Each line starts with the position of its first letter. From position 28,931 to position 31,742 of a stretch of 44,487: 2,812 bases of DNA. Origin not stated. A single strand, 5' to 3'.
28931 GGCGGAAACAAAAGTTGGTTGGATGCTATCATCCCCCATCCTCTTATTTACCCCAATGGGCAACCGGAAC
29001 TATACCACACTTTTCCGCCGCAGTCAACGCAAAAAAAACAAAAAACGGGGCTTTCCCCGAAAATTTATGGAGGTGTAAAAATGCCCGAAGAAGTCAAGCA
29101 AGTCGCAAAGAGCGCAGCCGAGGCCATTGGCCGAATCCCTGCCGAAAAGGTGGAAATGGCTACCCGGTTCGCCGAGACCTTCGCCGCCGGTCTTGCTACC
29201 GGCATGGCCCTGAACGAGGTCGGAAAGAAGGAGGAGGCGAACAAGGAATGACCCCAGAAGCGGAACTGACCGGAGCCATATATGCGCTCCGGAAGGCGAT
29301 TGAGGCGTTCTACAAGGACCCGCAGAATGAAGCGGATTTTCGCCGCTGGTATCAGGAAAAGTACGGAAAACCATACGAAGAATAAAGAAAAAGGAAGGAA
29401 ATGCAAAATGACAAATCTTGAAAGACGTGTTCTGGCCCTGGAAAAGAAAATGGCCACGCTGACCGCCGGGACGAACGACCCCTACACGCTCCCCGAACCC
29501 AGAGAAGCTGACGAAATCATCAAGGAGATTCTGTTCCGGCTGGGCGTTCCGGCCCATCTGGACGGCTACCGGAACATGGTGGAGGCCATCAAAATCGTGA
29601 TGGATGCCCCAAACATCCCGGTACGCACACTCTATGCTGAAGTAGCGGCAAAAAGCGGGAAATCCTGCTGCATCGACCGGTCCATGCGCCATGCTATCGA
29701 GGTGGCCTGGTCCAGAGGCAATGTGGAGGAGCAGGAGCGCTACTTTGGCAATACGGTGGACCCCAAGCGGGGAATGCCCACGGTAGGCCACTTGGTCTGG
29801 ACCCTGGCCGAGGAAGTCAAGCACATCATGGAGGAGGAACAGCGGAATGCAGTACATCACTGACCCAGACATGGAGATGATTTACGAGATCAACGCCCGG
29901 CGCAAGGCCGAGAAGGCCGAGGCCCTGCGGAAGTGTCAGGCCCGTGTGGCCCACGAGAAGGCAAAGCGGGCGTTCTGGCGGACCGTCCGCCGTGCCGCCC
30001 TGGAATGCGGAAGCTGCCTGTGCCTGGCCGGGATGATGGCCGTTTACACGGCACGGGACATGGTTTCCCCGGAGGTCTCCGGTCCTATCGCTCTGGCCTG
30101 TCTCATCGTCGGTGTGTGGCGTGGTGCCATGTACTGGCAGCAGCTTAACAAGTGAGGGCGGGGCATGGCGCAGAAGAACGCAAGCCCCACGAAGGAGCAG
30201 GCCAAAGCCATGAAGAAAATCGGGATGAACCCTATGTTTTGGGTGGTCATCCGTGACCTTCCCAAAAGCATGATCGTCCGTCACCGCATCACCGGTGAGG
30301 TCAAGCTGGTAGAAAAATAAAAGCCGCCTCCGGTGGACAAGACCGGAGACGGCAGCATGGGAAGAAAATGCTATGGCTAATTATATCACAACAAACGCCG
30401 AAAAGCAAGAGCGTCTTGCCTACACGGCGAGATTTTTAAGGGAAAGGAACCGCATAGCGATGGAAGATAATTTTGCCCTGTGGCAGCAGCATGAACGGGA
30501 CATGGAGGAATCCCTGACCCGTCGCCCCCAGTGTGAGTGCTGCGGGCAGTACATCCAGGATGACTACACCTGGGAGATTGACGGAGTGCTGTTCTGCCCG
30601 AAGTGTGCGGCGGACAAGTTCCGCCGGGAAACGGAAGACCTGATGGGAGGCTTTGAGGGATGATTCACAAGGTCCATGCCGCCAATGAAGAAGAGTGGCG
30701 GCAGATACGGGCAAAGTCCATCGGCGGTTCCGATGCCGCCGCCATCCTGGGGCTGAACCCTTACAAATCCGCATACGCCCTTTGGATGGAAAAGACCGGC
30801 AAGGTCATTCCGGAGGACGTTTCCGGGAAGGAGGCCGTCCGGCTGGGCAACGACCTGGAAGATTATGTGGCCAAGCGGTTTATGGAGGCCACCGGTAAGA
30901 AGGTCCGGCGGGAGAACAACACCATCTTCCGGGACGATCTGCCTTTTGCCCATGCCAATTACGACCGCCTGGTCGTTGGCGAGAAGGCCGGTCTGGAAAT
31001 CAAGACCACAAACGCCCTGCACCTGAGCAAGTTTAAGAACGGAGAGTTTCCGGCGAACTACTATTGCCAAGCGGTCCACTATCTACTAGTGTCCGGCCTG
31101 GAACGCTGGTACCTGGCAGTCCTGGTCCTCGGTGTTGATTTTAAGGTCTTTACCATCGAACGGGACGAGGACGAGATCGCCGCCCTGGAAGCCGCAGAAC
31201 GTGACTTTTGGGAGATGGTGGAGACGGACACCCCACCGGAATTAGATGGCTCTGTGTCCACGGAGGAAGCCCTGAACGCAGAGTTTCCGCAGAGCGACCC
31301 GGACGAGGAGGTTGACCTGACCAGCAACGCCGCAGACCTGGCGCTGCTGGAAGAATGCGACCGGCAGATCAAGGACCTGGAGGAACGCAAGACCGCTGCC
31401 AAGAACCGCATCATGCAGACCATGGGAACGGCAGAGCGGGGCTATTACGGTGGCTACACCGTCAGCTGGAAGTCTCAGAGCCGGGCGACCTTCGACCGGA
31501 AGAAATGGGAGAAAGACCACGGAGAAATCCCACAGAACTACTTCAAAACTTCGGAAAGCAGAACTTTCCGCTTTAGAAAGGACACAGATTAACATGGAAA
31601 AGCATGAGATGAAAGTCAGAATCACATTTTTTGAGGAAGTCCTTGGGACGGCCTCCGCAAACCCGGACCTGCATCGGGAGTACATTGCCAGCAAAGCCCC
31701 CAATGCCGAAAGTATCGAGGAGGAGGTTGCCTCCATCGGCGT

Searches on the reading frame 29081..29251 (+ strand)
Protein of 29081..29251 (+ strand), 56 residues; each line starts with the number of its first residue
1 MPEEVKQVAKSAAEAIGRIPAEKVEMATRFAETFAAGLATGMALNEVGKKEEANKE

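Call 18: search_protein_families(library=phrogs, proteins=[window:29081-29251:+], max_evalue=0.01)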
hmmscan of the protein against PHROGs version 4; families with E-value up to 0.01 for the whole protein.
window:29081-29251:+ (56 aa): 0 families

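Call 19: search_protein_families(library=pfam, proteins=[window:29081-29251:+], max_evalue=0.01)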
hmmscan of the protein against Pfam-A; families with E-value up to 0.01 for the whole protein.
window:29081-29251:+ (56 aa): 0 families

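Call 61: find_encoding_contigs(protein=window:29081-29251:+, flank=2500, max_places=10)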
Protein window:29081-29251:+ (56 aa): 24 contigs read that carry it; 10 places shown.
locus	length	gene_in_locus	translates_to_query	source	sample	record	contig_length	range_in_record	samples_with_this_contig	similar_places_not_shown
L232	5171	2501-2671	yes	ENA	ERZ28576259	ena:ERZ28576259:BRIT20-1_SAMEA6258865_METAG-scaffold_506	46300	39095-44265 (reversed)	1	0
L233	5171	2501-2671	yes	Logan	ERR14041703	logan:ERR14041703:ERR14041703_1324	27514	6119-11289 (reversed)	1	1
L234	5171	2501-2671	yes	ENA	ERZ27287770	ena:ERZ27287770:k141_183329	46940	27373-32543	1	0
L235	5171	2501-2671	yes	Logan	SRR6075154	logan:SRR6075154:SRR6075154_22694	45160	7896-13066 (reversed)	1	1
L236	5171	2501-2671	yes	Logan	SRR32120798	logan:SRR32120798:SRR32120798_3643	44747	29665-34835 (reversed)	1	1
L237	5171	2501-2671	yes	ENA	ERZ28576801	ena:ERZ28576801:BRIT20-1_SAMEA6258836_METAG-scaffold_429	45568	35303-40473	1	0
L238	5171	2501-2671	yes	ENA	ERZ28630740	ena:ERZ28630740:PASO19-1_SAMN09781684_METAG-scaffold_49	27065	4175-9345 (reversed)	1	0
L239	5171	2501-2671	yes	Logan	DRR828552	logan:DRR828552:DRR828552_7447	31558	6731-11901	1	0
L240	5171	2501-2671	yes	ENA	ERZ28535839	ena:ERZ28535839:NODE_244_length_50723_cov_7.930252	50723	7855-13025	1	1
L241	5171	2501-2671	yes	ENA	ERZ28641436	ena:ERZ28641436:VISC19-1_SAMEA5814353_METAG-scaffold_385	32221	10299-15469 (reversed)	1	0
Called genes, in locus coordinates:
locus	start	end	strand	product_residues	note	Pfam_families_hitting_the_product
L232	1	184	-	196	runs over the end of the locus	PF01381:HTH_3 (weak)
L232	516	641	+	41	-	-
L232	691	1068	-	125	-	PF01381:HTH_3, PF13560:HTH_31 (faint)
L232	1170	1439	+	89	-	-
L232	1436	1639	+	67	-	-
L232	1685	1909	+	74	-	-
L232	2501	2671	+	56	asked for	-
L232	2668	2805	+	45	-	-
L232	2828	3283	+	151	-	PF08769:Spo0A_C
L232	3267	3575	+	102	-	-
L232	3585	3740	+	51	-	PF21847:DUF6906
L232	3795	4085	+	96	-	-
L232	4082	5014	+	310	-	PF09588:YqaJ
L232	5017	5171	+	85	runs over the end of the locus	-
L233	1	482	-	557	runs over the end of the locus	PF00239:Resolvase, PF07508:Recombinase, PF13408:Zn_ribbon_recom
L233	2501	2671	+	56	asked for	-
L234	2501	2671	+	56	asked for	-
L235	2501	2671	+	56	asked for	-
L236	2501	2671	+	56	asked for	-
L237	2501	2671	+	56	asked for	-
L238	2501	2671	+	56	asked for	-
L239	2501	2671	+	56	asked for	-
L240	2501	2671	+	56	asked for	-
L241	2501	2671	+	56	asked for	-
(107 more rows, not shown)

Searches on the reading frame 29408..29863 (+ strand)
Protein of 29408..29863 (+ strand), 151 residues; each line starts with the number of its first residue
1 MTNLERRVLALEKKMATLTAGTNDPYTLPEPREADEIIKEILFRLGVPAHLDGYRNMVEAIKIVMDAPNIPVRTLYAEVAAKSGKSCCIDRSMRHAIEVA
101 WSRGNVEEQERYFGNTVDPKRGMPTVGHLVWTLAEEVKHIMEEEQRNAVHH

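Call 18: search_protein_families(library=phrogs, proteins=[window:29408-29863:+], max_evalue=0.01)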
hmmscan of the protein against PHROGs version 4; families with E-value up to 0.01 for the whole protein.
window:29408-29863:+ (151 aa): 2 families
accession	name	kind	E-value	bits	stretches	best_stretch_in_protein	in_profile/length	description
phrog_37855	-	unknown function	8.5e-18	65.4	1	35-138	161-268/278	-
phrog_24603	-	unknown function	6.4e-10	40.2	1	37-106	4-77/111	-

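Call 19: search_protein_families(library=pfam, proteins=[window:29408-29863:+], max_evalue=0.01)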
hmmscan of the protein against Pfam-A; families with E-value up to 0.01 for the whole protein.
window:29408-29863:+ (151 aa): 1 family
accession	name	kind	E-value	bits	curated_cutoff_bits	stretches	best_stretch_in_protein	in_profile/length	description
PF08769.17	Spo0A_C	-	8.5e-24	84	25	1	38-136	1-103/104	Sporulation initiation factor Spo0A C terminal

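Call 20: find_related_loci(query=window:29408-29863:+, collection=viral_contigs, flank=4000)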
Query window:29408-29863:+ (151 aa) in viral_contigs; peptide patterns used: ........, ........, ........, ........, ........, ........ (x = any residue, [..] = any of these).
17 stretches matched a pattern; 5 encode a relative of the query (tblastn E <= 1e-3); 4 distinct loci.
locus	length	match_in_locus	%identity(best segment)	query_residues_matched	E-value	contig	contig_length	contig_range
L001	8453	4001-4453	97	1-151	1e-100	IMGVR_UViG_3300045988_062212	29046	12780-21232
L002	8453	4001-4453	91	1-151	9e-94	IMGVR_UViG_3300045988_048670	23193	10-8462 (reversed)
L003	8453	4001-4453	100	1-151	2e-103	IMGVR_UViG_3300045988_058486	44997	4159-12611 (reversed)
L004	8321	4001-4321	43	38-138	3e-22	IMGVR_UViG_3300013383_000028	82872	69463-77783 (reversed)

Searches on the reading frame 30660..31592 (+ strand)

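Call 18: search_protein_families(library=phrogs, proteins=[window:30660-31592:+], max_evalue=0.01)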
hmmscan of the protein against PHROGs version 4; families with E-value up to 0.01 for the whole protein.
window:30660-31592:+ (310 aa): 7 families
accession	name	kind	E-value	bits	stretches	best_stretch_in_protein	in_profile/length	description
phrog_434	-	DNA, RNA and nucleotide metabolism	3.1e-99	333.7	1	6-307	53-363/372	RecE-like recombination exonuclease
phrog_1956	-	unknown function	7.2e-10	39.9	1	218-305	2-90/93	-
phrog_7655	-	DNA, RNA and nucleotide metabolism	1.3e-07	31.8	1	11-149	11-146/551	RecE-like recombination exonuclease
phrog_1706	-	DNA, RNA and nucleotide metabolism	5.8e-06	27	1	107-198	134-228/293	CRISPR/Cas system associated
phrog_19855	-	head and packaging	3.8e-05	22.4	1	10-170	466-620/1257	virion structural protein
phrog_6244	-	unknown function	0.0013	20.2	1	229-300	23-97/107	-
phrog_8474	-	unknown function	0.0026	18.5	1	12-34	26-48/48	-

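Call 19: search_protein_families(library=pfam, proteins=[window:30660-31592:+], max_evalue=0.01)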
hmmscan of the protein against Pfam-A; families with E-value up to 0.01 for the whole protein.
window:30660-31592:+ (310 aa): 1 family
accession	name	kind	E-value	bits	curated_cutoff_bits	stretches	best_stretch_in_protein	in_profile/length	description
PF09588.16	YqaJ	-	2.1e-33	116.1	22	1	12-147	1-149/150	YqaJ-like viral recombinase domain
